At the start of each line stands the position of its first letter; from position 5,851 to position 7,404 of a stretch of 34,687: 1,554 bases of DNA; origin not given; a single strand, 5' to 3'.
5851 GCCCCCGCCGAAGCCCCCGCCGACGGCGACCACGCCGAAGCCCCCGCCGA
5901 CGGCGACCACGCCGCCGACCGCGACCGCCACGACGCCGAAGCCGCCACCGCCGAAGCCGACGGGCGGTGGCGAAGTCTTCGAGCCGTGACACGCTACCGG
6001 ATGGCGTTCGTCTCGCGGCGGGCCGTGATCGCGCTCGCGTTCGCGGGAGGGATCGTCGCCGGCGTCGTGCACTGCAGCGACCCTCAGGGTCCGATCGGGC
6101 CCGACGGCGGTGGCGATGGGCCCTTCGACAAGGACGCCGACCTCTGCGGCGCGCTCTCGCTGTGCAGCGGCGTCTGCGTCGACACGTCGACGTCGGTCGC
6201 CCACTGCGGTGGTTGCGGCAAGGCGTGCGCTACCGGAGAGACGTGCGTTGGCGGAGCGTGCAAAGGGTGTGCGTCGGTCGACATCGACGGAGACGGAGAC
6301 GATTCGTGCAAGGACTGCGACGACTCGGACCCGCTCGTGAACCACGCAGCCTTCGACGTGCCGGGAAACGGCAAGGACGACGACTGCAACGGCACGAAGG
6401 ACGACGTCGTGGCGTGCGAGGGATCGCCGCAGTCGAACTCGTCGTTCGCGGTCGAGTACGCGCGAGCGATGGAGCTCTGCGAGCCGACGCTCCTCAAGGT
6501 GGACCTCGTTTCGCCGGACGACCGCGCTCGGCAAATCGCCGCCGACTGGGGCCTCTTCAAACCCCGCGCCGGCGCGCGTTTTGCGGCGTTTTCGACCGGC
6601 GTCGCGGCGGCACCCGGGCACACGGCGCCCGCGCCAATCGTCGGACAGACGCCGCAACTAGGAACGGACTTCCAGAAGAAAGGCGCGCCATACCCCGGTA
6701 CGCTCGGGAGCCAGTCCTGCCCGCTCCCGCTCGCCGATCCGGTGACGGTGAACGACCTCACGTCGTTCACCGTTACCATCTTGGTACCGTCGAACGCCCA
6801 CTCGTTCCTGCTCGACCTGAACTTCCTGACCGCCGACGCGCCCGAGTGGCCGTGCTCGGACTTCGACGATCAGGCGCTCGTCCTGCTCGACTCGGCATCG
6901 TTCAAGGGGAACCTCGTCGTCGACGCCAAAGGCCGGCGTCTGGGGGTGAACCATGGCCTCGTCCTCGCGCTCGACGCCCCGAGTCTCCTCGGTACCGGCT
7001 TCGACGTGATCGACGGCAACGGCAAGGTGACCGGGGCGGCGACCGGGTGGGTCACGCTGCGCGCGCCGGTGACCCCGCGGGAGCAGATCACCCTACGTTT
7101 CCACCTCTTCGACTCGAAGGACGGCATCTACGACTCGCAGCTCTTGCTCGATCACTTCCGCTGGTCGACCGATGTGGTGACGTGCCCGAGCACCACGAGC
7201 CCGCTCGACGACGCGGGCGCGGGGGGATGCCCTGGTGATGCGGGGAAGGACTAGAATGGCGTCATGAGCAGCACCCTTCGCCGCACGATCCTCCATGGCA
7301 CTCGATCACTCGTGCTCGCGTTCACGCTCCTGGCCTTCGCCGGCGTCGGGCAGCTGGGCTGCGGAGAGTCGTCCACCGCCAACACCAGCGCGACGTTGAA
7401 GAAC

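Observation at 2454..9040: Translationally coupled cassette of exported Cys-rich proteins facing a short DsbD-type reductase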

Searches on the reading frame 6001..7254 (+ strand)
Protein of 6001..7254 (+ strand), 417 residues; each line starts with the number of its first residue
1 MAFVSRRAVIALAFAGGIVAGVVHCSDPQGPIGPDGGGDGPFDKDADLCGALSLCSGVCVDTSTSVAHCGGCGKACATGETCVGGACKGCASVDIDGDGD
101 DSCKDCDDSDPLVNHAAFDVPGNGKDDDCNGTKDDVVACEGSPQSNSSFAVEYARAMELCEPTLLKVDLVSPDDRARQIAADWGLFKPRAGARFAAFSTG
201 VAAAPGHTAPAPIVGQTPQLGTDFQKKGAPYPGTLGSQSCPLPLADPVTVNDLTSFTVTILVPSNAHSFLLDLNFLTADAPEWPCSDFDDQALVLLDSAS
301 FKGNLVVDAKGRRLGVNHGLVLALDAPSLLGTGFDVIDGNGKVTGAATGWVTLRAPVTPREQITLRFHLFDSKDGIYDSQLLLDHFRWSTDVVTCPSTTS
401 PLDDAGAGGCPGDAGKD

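Call 5: search_protein_families(library=pfam, proteins=[window:6001-7254:+], max_evalue=0.01)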
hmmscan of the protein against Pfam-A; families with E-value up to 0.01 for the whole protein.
window:6001-7254:+ (417 aa): 2 families
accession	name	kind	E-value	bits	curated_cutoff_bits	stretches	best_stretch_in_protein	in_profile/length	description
PF11617.13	Cu-binding_MopE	-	3.9e-07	30.6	27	1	105-135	1-30/30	Putative metal-binding motif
PF04885.19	Stig1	-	0.00098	20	24.1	1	54-88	49-83/85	Stigma-specific STIG1-like protein family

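Call 6: search_protein_families(library=ncbifam, proteins=[window:6001-7254:+], max_evalue=0.01)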
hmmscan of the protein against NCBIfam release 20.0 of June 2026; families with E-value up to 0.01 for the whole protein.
window:6001-7254:+ (417 aa): 1 family
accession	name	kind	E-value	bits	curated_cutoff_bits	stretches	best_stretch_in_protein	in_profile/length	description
NF041328.1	C_rich_MXAN6577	subfamily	4.5e-07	29.9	100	1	51-106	24-119/145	MXAN_6577-like cysteine-rich protein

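Call 16: find_homologous_proteins(query=window:6001-7254:+)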
Query window:6001-7254:+ (417 aa): 81 proteins with E <= 0.001 among 8000 candidates.
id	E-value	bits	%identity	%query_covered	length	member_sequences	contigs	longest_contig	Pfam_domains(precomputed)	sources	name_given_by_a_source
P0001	5.3e-247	838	86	100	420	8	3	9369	PF11617.14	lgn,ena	-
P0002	9.9e-177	606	68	94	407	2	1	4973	-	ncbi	ncbi:hypothetical protein BH09MYX1_BH09MYX1_62230 [soil metagenome]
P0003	4.3e-173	594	67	95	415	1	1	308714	PF11617.14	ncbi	-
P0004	2.5e-171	588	64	99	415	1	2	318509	PF11617.14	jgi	jgi:hypothetical protein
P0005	1.3e-151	523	61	97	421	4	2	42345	PF11617.14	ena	-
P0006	5.8e-150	518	60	96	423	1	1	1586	PF11617.14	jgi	jgi:hypothetical protein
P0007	7.1e-149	514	60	98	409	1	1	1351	-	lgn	-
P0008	2.1e-147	510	58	95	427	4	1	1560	PF11617.14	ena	-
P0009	4.0e-147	509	57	100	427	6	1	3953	PF11617.14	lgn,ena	-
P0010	1.3e-105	372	51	84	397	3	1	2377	PF11617.14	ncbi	-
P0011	2.3e-105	371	51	86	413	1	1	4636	PF11617.14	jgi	jgi:hypothetical protein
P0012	2.0e-104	368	49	89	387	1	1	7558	PF11617.14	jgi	jgi:hypothetical protein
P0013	4.0e-103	364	50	87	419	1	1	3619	PF11617.14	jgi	jgi:hypothetical protein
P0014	9.1e-103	362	50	87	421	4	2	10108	PF11617.14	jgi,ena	-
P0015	4.7e-100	353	47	92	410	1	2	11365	PF11617.14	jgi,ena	-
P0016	1.3e-99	352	47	92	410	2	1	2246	PF11617.14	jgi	-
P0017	1.9e-99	351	45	97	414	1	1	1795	PF11617.14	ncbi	-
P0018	1.8e-98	348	48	85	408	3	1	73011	PF11617.14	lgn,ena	-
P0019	2.8e-98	348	49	87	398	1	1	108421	PF11617.14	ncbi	-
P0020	1.1e-95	339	44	98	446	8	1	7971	PF11617.14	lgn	-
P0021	1.1e-91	326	43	98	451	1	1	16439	PF11617.14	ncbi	-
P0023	2.4e-48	183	36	76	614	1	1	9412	PF26766.1,PF11617.14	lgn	-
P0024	3.5e-43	166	35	72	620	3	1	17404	PF26766.1,PF11617.14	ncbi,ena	-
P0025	2.7e-42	163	35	75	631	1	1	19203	PF26766.1,PF11617.14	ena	-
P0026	7.9e-40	155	34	75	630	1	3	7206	PF26766.1,PF11617.14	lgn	-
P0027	8.2e-37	145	34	76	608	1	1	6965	PF26766.1,PF11617.14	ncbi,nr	ncbi:MAG: putative metal-binding motif-containing protein [Deltaproteobacteria bacterium]|nr:putativ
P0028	2.2e-31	127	33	71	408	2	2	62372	PF26766.1,PF11617.14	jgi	jgi:hypothetical protein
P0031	5.2e-28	116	33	74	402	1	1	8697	PF26766.1,PF11617.14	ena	-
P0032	7.7e-28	116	34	57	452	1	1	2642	PF26766.1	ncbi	-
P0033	1.9e-27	114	34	67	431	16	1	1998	PF26766.1,PF11617.14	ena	-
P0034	3.4e-25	107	30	86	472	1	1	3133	PF26766.1,PF11617.14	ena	-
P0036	9.4e-25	105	33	73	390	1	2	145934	PF26766.1,PF11617.14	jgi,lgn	jgi:hypothetical protein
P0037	1.0e-24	105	30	82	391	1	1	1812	PF26766.1,PF11617.14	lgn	-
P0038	9.7e-24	102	34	68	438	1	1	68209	PF26766.1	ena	-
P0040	3.3e-22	97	33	69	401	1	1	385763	PF26766.1,PF11617.14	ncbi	ncbi:MAG: choice-of-anchor L domain-containing protein [Polyangiaceae bacterium]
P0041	5.7e-22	96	34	68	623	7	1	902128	PF26766.1,PF11617.14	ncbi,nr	ncbi:MAG: hypothetical protein IPM79_07780 [Polyangiaceae bacterium]|nr:hypothetical protein [Polyan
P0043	2.1e-21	94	30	69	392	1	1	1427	PF26766.1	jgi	jgi:hypothetical protein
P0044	5.2e-21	93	32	69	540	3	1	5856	PF26766.1,PF11617.14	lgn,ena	-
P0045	4.1e-20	90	31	75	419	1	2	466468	-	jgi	jgi:hypothetical protein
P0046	4.5e-20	90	30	71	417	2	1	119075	PF26766.1,PF11617.14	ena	-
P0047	6.9e-20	89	32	76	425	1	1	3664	PF26766.1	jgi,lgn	-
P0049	1.5e-19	88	30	71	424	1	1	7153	PF11617.14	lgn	-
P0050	4.4e-19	87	32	74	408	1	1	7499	PF11617.14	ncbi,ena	-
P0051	5.1e-19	86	32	73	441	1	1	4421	PF11617.14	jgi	jgi:hypothetical protein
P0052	5.6e-19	86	30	77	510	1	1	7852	PF11617.14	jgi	jgi:hypothetical protein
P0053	6.4e-19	86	31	72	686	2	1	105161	PF26766.1,PF11617.14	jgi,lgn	-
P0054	8.3e-19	86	32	74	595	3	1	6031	PF26766.1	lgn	-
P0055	2.6e-18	84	30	77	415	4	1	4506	PF26766.1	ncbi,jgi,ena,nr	ncbi:MAG TPA: choice-of-anchor L domain-containing protein [Polyangiaceae bacterium]|nr:choice-of-an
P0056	2.7e-18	84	30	76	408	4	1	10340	PF26766.1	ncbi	-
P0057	1.0e-17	82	29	66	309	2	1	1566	PF26766.1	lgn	-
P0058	3.4e-17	80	31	69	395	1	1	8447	PF26766.1,PF11617.14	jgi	-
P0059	7.1e-17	79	30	74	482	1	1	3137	PF26766.1,PF11617.14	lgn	-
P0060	1.1e-16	79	33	68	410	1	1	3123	PF26766.1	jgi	-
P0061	4.4e-16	77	31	76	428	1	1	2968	PF26766.1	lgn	-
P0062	5.0e-16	77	29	73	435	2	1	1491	PF26766.1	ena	-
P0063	5.8e-16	76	30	69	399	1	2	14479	PF26766.1,PF11617.14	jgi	jgi:hypothetical protein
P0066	4.1e-14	70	31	67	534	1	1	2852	PF26766.1,PF11617.14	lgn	-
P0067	2.3e-13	68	28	72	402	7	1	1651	PF26766.1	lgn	-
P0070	5.3e-13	67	27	79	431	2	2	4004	PF26766.1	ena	-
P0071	5.9e-13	66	30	67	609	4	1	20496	PF26766.1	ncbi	-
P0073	6.9e-12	63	27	68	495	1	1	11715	PF26766.1,PF11617.14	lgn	-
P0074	5.2e-11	60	28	74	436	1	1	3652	PF26766.1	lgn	-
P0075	1.1e-9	56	28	76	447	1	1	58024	PF26766.1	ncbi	-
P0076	3.6e-9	54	29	60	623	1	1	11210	PF26766.1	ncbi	-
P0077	2.8e-8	51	29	78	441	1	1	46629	PF26766.1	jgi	jgi:hypothetical protein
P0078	7.3e-8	50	28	73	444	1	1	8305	PF26766.1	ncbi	-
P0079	2.0e-7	48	35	36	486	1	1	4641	PF26766.1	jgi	jgi:hypothetical protein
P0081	4.0e-4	37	54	10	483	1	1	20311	PF11617.14,PF04885.20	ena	-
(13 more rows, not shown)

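Call 17: find_encoding_contigs(protein=P0001, flank=10000, max_places=3)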
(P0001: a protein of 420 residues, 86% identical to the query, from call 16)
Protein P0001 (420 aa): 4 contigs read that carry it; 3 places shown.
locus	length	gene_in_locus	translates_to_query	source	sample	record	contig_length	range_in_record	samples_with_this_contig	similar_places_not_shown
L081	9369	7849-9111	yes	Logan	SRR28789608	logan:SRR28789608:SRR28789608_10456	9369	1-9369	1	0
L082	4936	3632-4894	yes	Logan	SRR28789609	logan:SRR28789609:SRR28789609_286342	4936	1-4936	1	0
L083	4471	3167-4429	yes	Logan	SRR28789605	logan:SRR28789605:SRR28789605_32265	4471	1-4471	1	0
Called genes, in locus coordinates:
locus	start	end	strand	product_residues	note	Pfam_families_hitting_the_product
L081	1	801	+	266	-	?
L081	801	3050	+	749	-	PF17764:PriA_3primeBD, PF00270:DEAD, PF04851:ResIII, PF18319:Zn_ribbon_PriA (weak), PF00271:Helicase_C (weak), PF18074:PriA_C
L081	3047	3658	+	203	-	PF13302:Acetyltransf_3, PF00583:Acetyltransf_1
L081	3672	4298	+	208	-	PF00156:Pribosyltran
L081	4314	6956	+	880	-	PF14237:GYF_2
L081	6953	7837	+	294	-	-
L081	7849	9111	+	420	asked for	PF11617:Cu-binding_MopE (weak)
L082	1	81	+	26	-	?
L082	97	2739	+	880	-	PF14237:GYF_2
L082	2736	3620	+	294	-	-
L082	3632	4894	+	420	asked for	PF11617:Cu-binding_MopE (weak)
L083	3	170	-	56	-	?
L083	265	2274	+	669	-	-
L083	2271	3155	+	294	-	-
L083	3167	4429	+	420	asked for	PF11617:Cu-binding_MopE (weak)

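Call 18: find_encoding_contigs(protein=P0003, flank=10000, max_places=2)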
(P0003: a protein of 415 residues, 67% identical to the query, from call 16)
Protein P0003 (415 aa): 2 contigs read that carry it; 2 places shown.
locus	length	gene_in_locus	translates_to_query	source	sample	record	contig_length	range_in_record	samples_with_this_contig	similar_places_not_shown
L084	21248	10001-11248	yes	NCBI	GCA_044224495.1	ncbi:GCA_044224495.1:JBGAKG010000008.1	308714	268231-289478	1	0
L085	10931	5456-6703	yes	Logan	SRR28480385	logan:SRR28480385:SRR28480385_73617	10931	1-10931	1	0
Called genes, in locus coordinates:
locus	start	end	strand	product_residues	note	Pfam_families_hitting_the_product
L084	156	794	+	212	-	-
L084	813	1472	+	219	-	-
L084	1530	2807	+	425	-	PF00069:Pkinase, PF07714:PK_Tyr_Ser-Thr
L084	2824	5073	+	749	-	PF17764:PriA_3primeBD, PF00270:DEAD, PF04851:ResIII, PF18319:Zn_ribbon_PriA, PF00271:Helicase_C (weak), PF18074:PriA_C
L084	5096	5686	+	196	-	PF13302:Acetyltransf_3, PF13420:Acetyltransf_4 (weak), PF00583:Acetyltransf_1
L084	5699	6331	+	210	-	PF00156:Pribosyltran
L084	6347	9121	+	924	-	PF14237:GYF_2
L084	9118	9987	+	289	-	-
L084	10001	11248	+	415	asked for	PF11617:Cu-binding_MopE (weak)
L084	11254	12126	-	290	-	PF13509:S1_2, PF17783:WHD_CvfB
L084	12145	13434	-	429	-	PF02683:DsbD_TM, PF13899:Thioredoxin_7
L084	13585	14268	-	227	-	PF13428:TPR_14 (faint), PF13432:TPR_16 (faint), PF07719:TPR_2 (faint)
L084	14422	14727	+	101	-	-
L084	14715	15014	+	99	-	-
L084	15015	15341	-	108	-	-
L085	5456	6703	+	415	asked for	PF11617:Cu-binding_MopE (weak)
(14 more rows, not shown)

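Call 19: find_encoding_contigs(protein=P0004, flank=10000, max_places=2)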
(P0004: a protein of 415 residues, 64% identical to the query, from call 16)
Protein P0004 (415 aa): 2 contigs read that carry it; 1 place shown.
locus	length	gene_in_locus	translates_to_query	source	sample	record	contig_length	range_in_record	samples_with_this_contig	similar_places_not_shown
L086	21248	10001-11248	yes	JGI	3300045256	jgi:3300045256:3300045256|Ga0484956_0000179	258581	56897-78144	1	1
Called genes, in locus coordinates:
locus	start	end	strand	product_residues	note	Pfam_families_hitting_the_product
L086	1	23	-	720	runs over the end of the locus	PF05649:Peptidase_M13_N, PF01431:Peptidase_M13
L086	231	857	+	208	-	-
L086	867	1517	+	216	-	-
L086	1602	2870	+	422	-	PF00069:Pkinase, PF07714:PK_Tyr_Ser-Thr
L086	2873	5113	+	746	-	PF17764:PriA_3primeBD, PF04851:ResIII, PF00270:DEAD, PF18319:Zn_ribbon_PriA, PF00271:Helicase_C (weak), PF18074:PriA_C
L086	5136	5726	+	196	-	PF13302:Acetyltransf_3, PF13420:Acetyltransf_4, PF00583:Acetyltransf_1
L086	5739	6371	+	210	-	PF00156:Pribosyltran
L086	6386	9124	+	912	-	PF14237:GYF_2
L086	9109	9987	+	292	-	-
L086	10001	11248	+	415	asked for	PF11617:Cu-binding_MopE (weak)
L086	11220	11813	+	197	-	-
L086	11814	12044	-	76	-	PF09939:DUF2171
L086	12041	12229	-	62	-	-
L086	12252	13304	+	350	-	PF21338:Top1B_N_bact, PF01028:Topoisom_I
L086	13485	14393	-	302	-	PF13509:S1_2, PF17783:WHD_CvfB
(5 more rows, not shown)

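Call 24: find_encoding_contigs(protein=P0041, flank=8000, max_places=1)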
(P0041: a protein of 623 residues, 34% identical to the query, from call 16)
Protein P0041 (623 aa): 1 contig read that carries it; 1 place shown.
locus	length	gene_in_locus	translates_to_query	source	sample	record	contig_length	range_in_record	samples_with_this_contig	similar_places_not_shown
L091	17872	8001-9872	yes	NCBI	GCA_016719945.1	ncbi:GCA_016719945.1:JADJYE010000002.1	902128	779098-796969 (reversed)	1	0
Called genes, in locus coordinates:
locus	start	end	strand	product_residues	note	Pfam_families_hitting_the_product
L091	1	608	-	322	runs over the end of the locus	PF05977:MFS_3, PF07690:MFS_1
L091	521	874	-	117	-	-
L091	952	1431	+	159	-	PF13801:Metal_resist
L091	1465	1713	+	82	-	-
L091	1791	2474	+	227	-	PF00072:Response_reg, PF00486:Trans_reg_C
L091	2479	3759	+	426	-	PF00672:HAMP (faint), PF00512:HisKA, PF02518:HATPase_c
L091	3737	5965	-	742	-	-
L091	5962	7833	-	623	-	PF00930:DPPIV_N (faint), PF07676:PD40 (faint), PF26549:Tricorn_N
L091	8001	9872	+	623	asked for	PF11617:Cu-binding_MopE (weak), PF26766:Choice_anch_L (faint)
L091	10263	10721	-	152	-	-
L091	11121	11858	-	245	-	PF07137:VDE (faint)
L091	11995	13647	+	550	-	-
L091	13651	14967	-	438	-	PF00496:SBP_bac_5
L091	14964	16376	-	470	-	PF13517:FG-GAP_3 (faint)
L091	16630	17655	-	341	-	-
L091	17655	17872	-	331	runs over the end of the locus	-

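Call 25: find_encoding_contigs(protein=P0040, flank=8000, max_places=1)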
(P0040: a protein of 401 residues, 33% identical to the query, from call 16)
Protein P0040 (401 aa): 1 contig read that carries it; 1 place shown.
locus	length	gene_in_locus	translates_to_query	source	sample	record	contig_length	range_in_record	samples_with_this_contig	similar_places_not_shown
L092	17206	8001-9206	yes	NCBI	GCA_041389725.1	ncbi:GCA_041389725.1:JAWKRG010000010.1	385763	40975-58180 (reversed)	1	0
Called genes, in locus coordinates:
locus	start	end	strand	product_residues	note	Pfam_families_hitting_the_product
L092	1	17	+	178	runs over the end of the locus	PF04238:DUF420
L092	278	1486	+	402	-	PF01960:ArgJ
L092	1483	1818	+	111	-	PF00595:PDZ, PF13180:PDZ_2 (weak), PF17820:PDZ_6 (weak)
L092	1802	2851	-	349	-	PF09752:ABHD18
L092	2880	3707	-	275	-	PF01936:NYN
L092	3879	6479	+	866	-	PF01627:Hpt, PF02895:H-kinase_dim, PF02518:HATPase_c, PF01584:CheW, PF00072:Response_reg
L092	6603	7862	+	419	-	PF00438:S-AdoMet_synt_N, PF02772:S-AdoMet_synt_M, PF02773:S-AdoMet_synt_C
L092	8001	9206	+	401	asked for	PF11617:Cu-binding_MopE (weak), PF26766:Choice_anch_L (weak)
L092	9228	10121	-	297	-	PF16697:Yop-YscD_cpl, PF00498:FHA, PF00990:GGDEF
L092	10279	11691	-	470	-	PF03951:Gln-synt_N, PF00120:Gln-synt_C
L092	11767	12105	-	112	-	PF00543:P-II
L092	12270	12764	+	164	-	PF13828:DUF4190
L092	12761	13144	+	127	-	PF10825:DUF2752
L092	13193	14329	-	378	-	PF00365:PFK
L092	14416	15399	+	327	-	PF00291:PALP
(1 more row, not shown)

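Call 26: find_encoding_contigs(protein=P0045, flank=8000, max_places=1)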
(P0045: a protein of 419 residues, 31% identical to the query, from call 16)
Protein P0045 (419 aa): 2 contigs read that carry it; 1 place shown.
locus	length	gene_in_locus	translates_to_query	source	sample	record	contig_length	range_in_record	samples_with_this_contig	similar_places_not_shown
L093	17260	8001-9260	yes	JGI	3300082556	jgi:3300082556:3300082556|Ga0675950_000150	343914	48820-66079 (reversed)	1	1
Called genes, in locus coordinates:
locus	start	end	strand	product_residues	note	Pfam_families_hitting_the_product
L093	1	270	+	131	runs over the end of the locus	PF00111:Fer2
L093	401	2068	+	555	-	PF13714:PEP_mutase, PF00463:ICL (weak), PF12804:NTP_transf_3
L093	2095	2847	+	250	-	PF01128:IspD (weak), PF12804:NTP_transf_3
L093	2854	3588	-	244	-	-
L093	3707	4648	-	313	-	PF01066:CDP-OH_P_transf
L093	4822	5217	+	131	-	PF17820:PDZ_6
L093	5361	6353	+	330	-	PF03480:DctP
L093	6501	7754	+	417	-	PF00438:S-AdoMet_synt_N, PF02772:S-AdoMet_synt_M, PF02773:S-AdoMet_synt_C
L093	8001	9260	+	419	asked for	-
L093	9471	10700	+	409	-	PF26766:Choice_anch_L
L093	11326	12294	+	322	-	PF12773:DZR (faint), PF13453:Zn_ribbon_TFIIB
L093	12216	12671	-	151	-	-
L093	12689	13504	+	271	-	PF03781:FGE-sulfatase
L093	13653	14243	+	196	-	PF00376:MerR, PF13411:MerR_1, PF09278:MerR-DNA-bind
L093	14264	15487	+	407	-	PF00266:Aminotran_5, PF01041:DegT_DnrJ_EryC1, PF01212:Beta_elim_lyase (weak)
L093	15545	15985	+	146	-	PF01592:NifU_N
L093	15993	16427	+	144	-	PF01521:Fe-S_biosyn (weak)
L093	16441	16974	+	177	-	PF00226:DnaJ (weak), PF07743:HSCB_C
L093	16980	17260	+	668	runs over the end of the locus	PF00012:HSP70, PF06723:MreB_Mbl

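Call 52: predict_structure(alignment_id=A1)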
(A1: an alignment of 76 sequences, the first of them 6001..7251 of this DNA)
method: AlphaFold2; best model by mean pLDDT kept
length: 417 residues; sequences in the alignment: 76
mean_pLDDT: 86.5   pTM: 0.79
mean pLDDT of the five models: 86.5, 85.9, 84.8, 84.7, 83.8
residues with pLDDT >= 90: 293; 70-90: 58; 50-70: 24; < 50: 42
segments of 3 or more residues with pLDDT < 50: 1-24, 34-40, 413-417
pLDDT, mean of each block of 10 residues (from residue 1): 39 42 48 46 67 95 96 90 86 86 90 96 96 91 94 97 97 97 96 97 91 71 91 94 95 98 98 96 93 97 93 93 94 91 94 97 98 93 98 93 64 42
secondary structure, 60 per line:
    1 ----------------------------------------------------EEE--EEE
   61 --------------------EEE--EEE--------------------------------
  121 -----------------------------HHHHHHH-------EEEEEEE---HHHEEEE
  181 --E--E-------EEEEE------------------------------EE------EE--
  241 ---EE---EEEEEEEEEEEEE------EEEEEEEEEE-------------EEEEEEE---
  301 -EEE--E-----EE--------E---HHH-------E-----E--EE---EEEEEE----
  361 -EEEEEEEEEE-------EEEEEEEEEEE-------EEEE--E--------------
elements in order: E53-55 E58-60 E81-83 E86-88 H150-156 E164-170 E177-180 E194-198 E249-261 E268-277 E291-297 E302-304 E351-356 E362-371 E379-389 E397-400

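Call 70: search_protein_families(library=pfam, proteins=[window:6001-7254:+], max_evalue=5)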
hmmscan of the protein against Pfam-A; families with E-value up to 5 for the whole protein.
window:6001-7254:+ (417 aa): 2 families
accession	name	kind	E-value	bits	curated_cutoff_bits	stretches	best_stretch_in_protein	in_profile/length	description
PF11617.13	Cu-binding_MopE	-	3.9e-07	30.6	27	1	105-135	1-30/30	Putative metal-binding motif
PF04885.19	Stig1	-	0.00098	20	24.1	1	54-88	49-83/85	Stigma-specific STIG1-like protein family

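Call 71: search_protein_families(library=pfam, alignment_id=A1, max_evalue=0.001)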
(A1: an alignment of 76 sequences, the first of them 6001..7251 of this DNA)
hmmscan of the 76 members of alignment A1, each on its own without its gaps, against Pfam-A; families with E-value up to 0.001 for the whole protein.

A. member 1, window:6001-7251:+ (417 aa): 2 families
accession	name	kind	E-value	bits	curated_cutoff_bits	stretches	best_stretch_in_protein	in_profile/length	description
PF11617.13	Cu-binding_MopE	-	3.9e-07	30.6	27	1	105-135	1-30/30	Putative metal-binding motif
PF04885.19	Stig1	-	0.00098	20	24.1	0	54-88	49-83/85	Stigma-specific STIG1-like protein family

B. families by the number of members that match (of 76 scanned): 3 families
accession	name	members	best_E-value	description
PF11617.13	Cu-binding_MopE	62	1e-57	Putative metal-binding motif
PF04885.19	Stig1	9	7.2e-05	Stigma-specific STIG1-like protein family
PF01391.23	Collagen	1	2.7e-05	Collagen triple helix repeat (20 copies)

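Call 72: search_protein_families(library=ncbifam, alignment_id=A1, max_evalue=0.01)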
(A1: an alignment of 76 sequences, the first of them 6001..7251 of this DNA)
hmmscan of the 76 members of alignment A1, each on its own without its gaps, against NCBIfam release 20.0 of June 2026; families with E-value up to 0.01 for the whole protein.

A. member 1, window:6001-7251:+ (417 aa): 1 family
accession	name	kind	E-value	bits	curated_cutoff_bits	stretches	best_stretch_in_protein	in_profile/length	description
NF041328.1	C_rich_MXAN6577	subfamily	4.5e-07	29.9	100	1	51-106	24-119/145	MXAN_6577-like cysteine-rich protein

B. families by the number of members that match (of 76 scanned): 7 families
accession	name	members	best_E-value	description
NF038133.1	choice_anch_L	66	1.6e-21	choice-of-anchor L domain-containing protein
NF041328.1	C_rich_MXAN6577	25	4e-09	MXAN_6577-like cysteine-rich protein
NF038132.1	PEP_NF038132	3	0.00018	NF038132 family protein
NF038329.2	gly_rich_SclB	1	8.1e-07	LPXTG-anchored collagen-like adhesin Scl2/SclB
NF046116.1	adhesin_Lcl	1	3.8e-05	collagen-like adhesin Lcl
NF038330.1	adhesin_SclA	1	4.1e-05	LPXTG-anchored collagen-like adhesin Scl1/SclA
TIGR04201.1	Myxo_Cys_RPT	1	0.01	Cys-rich repeat-containing protein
